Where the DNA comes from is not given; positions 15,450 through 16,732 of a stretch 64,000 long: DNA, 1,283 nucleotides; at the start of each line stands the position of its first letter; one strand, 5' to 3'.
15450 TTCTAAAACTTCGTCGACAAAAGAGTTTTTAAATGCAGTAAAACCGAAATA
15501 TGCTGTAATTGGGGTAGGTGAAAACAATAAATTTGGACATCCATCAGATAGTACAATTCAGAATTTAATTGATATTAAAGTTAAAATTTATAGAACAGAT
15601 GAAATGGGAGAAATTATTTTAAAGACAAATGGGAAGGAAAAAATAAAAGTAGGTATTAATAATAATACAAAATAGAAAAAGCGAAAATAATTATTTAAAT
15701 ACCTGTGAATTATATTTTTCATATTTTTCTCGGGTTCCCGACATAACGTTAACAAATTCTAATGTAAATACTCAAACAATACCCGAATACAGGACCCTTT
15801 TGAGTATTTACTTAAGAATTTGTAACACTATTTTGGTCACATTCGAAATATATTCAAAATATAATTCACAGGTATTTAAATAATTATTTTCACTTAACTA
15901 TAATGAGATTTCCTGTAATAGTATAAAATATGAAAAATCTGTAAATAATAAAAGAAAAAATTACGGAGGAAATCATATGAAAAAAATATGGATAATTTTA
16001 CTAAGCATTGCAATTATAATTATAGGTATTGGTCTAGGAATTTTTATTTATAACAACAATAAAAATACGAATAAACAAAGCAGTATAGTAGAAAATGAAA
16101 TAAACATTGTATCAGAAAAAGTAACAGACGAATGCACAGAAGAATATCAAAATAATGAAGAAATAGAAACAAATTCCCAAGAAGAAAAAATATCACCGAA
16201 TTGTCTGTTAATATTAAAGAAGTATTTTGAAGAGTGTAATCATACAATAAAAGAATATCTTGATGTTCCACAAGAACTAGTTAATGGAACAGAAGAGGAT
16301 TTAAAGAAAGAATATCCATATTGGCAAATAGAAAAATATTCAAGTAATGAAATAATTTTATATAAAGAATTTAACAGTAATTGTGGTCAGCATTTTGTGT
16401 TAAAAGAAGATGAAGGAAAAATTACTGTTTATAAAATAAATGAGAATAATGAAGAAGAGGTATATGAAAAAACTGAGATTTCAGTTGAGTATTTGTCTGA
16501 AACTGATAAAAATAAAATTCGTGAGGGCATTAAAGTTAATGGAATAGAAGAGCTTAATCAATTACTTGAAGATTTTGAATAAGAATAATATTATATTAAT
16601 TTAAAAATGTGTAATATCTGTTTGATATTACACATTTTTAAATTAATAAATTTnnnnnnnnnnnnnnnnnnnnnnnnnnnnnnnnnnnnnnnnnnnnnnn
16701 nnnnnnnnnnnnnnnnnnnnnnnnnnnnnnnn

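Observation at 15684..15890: Roughly 200-bp hairpin MITE present in two inverted copies (second copy at 25018-25197)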

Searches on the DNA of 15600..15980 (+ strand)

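Call 12: search_rna_families(source=window, start=15600, end=15980, threshold=evalue, max_evalue=10)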
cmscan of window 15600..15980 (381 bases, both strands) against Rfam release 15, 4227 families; matches with E-value up to 10: 10.
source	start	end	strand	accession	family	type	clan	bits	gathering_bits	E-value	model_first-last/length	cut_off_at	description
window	15752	15823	-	RF03616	MIR1888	Gene; miRNA;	-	28.3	72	0.0013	1-101/101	no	MIR1888 microRNA precursor family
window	15748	15827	-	RF03498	mir-3145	Gene; miRNA;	-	26.7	98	0.0035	1-84/84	no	mir-3145 microRNA precursor family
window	15745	15829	-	RF03556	mir-559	Gene; miRNA;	-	23.1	95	0.041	1-91/91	no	mir-559 microRNA precursor family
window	15748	15826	+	RF03556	mir-559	Gene; miRNA;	-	21.3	95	0.12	1-91/91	no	mir-559 microRNA precursor family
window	15755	15820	-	RF00694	mir-137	Gene; miRNA;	CL00092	20.4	56.7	0.097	1-72/72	no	mir-137 microRNA precursor family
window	15908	15974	+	RF01279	snoR53Y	Gene; snRNA; snoRNA; CD-box;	CL00080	18.7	43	0.74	1-76/76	no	Small nucleolar RNA snoR53Y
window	15674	15810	+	RF04359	Plastid-GIID1-clpP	Intron;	-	17.7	140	0.71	1-179/179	no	Plastid group II-D1 clpP intron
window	15764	15811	-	RF00956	MIR1444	Gene; miRNA;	-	16.7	80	2.2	1-85/85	no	MIR1444 microRNA precursor family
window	15830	15858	+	RF01335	CRISPR-DR22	Gene; CRISPR;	-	15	50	1.6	1-36/36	no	CRISPR RNA direct repeat element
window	15761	15843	+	RF03088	Parabacteroides-1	Gene; sRNA;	-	13.8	93.4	5.7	1-105/105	no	Parabacteroides-1 RNA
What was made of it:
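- On Any curated RNA family (Rfam 15), including 6S RNA: At E up to 10 the region gives only generic hairpin (miRNA precursor) hits far below their thresholds (call 12).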

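Call 15: search_dna_similar(query=window:15684-15890:+, collection=plasmids, mode=distant, max_evalue=0.001)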
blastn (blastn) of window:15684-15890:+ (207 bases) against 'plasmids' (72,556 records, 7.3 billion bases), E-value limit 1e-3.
No match.

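Call 16: search_dna_similar(query=window:15684-15890:+, collection=phages, mode=distant, max_evalue=0.001)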
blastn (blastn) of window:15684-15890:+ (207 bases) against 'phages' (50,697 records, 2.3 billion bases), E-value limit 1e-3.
No match.

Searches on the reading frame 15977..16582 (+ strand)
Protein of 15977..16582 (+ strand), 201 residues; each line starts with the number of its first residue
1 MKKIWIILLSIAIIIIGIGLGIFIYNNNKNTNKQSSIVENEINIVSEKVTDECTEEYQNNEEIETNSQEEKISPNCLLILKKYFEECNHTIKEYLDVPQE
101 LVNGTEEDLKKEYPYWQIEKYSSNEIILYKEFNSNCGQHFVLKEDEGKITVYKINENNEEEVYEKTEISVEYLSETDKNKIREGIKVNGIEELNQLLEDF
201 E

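Call 20: find_encoding_contigs(protein=window:15977-16582:+, flank=3000, max_places=10)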
Protein window:15977-16582:+ (201 aa): 13 contigs read that carry it; 10 places shown.
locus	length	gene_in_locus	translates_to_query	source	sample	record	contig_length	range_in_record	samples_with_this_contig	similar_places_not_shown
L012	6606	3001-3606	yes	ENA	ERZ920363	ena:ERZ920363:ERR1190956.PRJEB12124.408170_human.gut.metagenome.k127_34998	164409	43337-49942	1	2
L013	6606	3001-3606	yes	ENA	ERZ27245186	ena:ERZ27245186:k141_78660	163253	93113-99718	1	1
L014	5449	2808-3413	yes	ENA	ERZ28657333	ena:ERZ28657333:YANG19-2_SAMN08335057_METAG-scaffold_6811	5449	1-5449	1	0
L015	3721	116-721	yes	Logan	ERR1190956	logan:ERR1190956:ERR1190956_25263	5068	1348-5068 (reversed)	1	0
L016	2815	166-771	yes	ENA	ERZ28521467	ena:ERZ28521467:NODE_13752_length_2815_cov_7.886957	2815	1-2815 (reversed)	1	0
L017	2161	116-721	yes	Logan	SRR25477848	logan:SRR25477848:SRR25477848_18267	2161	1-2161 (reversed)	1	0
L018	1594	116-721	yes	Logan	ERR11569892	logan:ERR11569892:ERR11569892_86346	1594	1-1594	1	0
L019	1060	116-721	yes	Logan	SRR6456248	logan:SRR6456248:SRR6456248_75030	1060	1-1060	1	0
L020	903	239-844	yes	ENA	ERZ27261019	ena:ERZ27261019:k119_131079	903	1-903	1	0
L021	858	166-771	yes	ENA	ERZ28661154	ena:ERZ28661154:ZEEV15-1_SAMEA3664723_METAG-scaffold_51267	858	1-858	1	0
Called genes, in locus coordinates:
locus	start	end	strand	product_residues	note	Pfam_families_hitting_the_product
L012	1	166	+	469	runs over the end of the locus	PF06347:SH3_4 (weak), PF08239:SH3_3, PF00018:SH3_1 (faint), PF07653:SH3_2 (faint), PF06347:SH3_4 (weak), PF08239:SH3_3, PF00877:NLPC_P60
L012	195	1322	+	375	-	PF13567:DUF4131, PF03772:Competence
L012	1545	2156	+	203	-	PF00753:Lactamase_B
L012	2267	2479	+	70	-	-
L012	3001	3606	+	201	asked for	PF08955:BofC_C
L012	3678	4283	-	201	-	PF01066:CDP-OH_P_transf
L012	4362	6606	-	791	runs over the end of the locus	PF20720:nSTAND3 (faint), PF00004:AAA, PF17871:AAA_lid_9, PF00158:Sigma54_activat (weak), PF00004:AAA, PF07724:AAA_2, PF07728:AAA_5, PF10431:ClpB_D2-small, +9 more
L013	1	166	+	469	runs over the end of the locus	PF06347:SH3_4 (weak), PF08239:SH3_3, PF00018:SH3_1 (faint), PF07653:SH3_2 (faint), PF06347:SH3_4 (weak), PF08239:SH3_3, PF00877:NLPC_P60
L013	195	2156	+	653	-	PF13567:DUF4131, PF03772:Competence, PF00753:Lactamase_B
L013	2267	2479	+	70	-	-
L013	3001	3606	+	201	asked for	PF08955:BofC_C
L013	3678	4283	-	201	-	PF01066:CDP-OH_P_transf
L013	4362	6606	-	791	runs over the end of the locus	PF20720:nSTAND3 (faint), PF00004:AAA, PF17871:AAA_lid_9, PF00158:Sigma54_activat (weak), PF00004:AAA, PF07724:AAA_2, PF07728:AAA_5, PF10431:ClpB_D2-small, +9 more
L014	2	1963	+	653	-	?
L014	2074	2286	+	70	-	-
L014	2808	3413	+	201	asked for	PF08955:BofC_C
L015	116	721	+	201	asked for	PF08955:BofC_C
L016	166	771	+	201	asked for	PF08955:BofC_C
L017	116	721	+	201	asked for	PF08955:BofC_C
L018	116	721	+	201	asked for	PF08955:BofC_C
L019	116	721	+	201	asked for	PF08955:BofC_C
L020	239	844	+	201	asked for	PF08955:BofC_C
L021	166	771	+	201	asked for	PF08955:BofC_C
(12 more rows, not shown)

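Call 34: find_homologous_proteins(query=window:15977-16582:+)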
Query window:15977-16582:+ (201 aa): 660 proteins with E <= 0.001 among 1048 candidates; the best 120 are listed.
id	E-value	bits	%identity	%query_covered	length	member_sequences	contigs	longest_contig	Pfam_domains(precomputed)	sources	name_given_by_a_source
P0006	4.9e-121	420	100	100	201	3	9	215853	PF08955.16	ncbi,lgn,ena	-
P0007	2.9e-120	417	99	100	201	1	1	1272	PF08955.16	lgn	-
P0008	6.4e-120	416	99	100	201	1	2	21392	PF08955.16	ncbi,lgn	-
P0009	5.2e-119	413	98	100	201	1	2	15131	PF08955.16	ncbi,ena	-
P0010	7.2e-119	413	99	100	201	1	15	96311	PF08955.16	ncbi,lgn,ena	-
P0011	7.3e-119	413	99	100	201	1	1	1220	PF08955.16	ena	-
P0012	8.2e-119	413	98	100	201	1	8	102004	PF08955.16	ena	-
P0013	1.2e-118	412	98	100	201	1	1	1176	PF08955.16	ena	-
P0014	2.6e-118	411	98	100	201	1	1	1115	PF08955.16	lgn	-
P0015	4.3e-118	410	98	100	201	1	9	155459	PF08955.16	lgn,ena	-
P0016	1.2e-117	409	98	100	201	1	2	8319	PF08955.16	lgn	-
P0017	1.7e-117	408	98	100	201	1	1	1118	PF08955.16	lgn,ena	-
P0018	1.8e-117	408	98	100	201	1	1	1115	PF08955.16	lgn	-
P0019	1.9e-117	408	97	100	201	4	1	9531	PF08955.16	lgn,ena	-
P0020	3.4e-117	407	97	100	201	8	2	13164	PF08955.16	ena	-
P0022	5.0e-116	403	95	88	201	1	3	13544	PF08955.16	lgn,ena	-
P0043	1.1e-104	366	88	100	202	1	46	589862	PF08955.16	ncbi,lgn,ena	-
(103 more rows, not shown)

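Call 35: find_encoding_contigs(protein=P0043, flank=10000, max_places=4)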
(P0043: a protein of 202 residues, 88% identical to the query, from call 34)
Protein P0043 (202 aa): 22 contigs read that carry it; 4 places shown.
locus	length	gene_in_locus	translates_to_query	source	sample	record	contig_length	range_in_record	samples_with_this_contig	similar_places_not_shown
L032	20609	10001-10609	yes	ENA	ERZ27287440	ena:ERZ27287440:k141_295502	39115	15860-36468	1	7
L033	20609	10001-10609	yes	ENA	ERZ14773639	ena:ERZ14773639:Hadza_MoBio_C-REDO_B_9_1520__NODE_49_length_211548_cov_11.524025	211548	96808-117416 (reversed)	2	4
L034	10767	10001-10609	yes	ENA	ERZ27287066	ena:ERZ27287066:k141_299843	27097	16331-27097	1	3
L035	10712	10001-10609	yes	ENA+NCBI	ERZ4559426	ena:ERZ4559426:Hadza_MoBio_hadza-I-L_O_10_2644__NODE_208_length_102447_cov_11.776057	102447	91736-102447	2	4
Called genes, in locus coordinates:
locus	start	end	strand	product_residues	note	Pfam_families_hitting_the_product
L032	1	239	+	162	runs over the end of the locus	-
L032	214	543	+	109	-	PF00528:BPD_transp_1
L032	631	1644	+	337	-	PF13379:NMT1_2, PF09084:NMT1, PF12974:Phosphonate-bd (weak)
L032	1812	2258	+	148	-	PF02502:LacAB_rpiB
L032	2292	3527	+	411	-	PF00953:Glycos_transf_4, PF00301:Rubredoxin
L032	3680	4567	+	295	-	PF01430:HSP33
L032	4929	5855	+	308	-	PF01368:DHH, PF02833:DHHA2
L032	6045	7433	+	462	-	PF08239:SH3_3, PF18348:SH3_16 (faint), PF23795:SH3_YKFC_2nd (faint), PF06347:SH3_4 (weak), PF08239:SH3_3, PF00877:NLPC_P60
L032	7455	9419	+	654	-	PF13567:DUF4131, PF03772:Competence, PF00753:Lactamase_B (weak)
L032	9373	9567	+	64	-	-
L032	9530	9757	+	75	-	-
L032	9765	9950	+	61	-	-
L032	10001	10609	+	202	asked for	PF08955:BofC_C (weak)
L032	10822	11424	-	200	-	PF01066:CDP-OH_P_transf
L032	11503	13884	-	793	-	PF20720:nSTAND3 (faint), PF00004:AAA, PF17871:AAA_lid_9, PF00158:Sigma54_activat (weak), PF00004:AAA, PF07724:AAA_2, PF07728:AAA_5, PF10431:ClpB_D2-small, +9 more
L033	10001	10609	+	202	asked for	PF08955:BofC_C (weak)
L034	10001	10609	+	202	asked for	PF08955:BofC_C (weak)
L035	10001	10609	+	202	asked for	PF08955:BofC_C (weak)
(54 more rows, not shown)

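Call 36: find_encoding_contigs(protein=P0022, flank=10000, max_places=3)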
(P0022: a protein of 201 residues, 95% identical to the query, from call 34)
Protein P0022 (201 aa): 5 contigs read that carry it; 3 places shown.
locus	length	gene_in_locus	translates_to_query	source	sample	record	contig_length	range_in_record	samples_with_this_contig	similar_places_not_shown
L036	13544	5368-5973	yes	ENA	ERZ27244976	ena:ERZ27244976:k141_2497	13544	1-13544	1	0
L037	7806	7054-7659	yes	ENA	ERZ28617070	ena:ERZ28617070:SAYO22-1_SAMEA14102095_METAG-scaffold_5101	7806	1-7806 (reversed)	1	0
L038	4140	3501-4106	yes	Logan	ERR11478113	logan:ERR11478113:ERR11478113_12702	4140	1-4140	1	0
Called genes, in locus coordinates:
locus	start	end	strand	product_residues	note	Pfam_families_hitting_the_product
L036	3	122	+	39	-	?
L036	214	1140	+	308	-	PF01368:DHH, PF02833:DHHA2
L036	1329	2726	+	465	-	PF06347:SH3_4 (weak), PF08239:SH3_3, PF00018:SH3_1 (faint), PF07653:SH3_2 (faint), PF06347:SH3_4 (weak), PF08239:SH3_3, PF00877:NLPC_P60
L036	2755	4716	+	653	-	PF13567:DUF4131, PF03772:Competence, PF00753:Lactamase_B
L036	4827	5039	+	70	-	-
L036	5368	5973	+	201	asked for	PF08955:BofC_C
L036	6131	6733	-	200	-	PF01066:CDP-OH_P_transf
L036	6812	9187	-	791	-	PF20720:nSTAND3 (faint), PF00004:AAA, PF17871:AAA_lid_9, PF00158:Sigma54_activat (weak), PF00004:AAA, PF07724:AAA_2, PF07728:AAA_5, PF10431:ClpB_D2-small, +10 more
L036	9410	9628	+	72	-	-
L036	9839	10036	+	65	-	-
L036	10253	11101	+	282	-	-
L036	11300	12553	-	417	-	PF00089:Trypsin, PF13365:Trypsin_2, PF00595:PDZ, PF13180:PDZ_2, PF17820:PDZ_6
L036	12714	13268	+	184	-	-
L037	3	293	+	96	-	?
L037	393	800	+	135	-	-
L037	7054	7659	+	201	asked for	PF08955:BofC_C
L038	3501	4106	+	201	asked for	PF08955:BofC_C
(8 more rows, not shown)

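Call 51: search_protein_families(library=pfam, proteins=[window:15977-16582:+], max_evalue=0.01)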
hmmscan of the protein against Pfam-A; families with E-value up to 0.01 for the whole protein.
window:15977-16582:+ (201 aa): 1 family
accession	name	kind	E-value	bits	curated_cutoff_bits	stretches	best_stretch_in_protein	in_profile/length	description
PF08955.15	BofC_C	-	5.1e-08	33.4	21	1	144-200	16-72/74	BofC C-terminal domain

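Call 85: find_encoding_contigs(protein=P0020, flank=10000, max_places=4)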
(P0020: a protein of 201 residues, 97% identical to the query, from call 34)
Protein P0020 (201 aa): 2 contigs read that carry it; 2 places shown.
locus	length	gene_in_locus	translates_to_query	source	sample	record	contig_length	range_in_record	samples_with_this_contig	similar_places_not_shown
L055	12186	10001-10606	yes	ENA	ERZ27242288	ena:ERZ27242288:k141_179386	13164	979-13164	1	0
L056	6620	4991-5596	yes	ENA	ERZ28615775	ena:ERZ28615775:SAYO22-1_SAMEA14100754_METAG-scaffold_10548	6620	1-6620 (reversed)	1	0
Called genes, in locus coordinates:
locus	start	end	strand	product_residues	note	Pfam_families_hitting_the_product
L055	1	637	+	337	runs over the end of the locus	PF13379:NMT1_2, PF09084:NMT1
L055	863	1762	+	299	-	-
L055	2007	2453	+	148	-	PF02502:LacAB_rpiB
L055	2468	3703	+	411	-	PF00953:Glycos_transf_4, PF00301:Rubredoxin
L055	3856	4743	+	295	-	PF01430:HSP33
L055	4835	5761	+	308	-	PF01368:DHH, PF02833:DHHA2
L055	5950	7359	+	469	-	PF06347:SH3_4 (weak), PF08239:SH3_3, PF00018:SH3_1 (faint), PF07653:SH3_2 (faint), PF06347:SH3_4 (weak), PF08239:SH3_3, PF00877:NLPC_P60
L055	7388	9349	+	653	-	PF13567:DUF4131, PF03772:Competence, PF00753:Lactamase_B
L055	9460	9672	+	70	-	-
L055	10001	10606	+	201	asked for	PF08955:BofC_C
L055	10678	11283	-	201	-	PF01066:CDP-OH_P_transf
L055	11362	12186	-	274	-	?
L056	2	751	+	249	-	?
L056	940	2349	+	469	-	PF06347:SH3_4 (weak), PF08239:SH3_3, PF00018:SH3_1 (faint), PF07653:SH3_2 (faint), PF06347:SH3_4 (weak), PF08239:SH3_3, PF00877:NLPC_P60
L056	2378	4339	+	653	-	PF13567:DUF4131, PF03772:Competence, PF00753:Lactamase_B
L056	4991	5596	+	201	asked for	PF08955:BofC_C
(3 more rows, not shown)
